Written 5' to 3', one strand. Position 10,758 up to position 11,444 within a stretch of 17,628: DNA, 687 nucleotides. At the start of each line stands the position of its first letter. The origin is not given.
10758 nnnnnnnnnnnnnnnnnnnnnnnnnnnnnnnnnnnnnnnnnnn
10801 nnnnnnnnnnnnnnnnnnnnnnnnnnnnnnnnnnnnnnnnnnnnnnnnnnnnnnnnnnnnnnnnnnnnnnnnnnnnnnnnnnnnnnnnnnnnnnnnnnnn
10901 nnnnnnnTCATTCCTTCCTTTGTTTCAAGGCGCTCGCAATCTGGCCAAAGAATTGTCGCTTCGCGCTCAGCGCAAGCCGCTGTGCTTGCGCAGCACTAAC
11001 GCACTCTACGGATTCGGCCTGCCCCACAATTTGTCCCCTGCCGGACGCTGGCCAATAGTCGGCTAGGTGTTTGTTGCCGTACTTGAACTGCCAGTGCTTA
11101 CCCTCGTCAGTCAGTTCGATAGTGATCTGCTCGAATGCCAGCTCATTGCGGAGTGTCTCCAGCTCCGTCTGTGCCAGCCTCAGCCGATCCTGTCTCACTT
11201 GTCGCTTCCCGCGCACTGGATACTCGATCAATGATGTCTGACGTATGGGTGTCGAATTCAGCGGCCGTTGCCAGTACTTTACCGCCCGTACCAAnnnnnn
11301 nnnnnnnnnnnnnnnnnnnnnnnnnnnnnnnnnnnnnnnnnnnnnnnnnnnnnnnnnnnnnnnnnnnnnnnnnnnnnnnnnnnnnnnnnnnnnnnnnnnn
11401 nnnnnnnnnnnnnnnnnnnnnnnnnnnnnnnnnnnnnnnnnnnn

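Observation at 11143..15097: Complete bifunctional HldE (ADP-heptose synthesis) embedded in a phage-like replication module, next to uncharacterised proteins: a candidate nucleotide-sugar modification module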

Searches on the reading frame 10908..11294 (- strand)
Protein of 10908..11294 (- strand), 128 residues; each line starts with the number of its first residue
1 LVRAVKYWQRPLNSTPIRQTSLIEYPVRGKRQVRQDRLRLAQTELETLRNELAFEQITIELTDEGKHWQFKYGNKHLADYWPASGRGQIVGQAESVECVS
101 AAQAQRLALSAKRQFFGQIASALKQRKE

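Call 3: search_protein_families(library=pfam, proteins=[window:10908-11294:-], max_evalue=0.01)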
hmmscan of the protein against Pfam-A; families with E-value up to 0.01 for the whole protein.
window:10908-11294:- (128 aa): 0 families

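Call 5: search_protein_families(library=ncbifam, proteins=[window:10908-11294:-], max_evalue=0.01)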
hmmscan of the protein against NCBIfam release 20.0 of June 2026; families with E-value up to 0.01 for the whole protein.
window:10908-11294:- (128 aa): 0 families

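Call 6: search_protein_families(library=phrogs, proteins=[window:10908-11294:-], max_evalue=0.01)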
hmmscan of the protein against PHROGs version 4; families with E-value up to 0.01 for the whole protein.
window:10908-11294:- (128 aa): 0 families
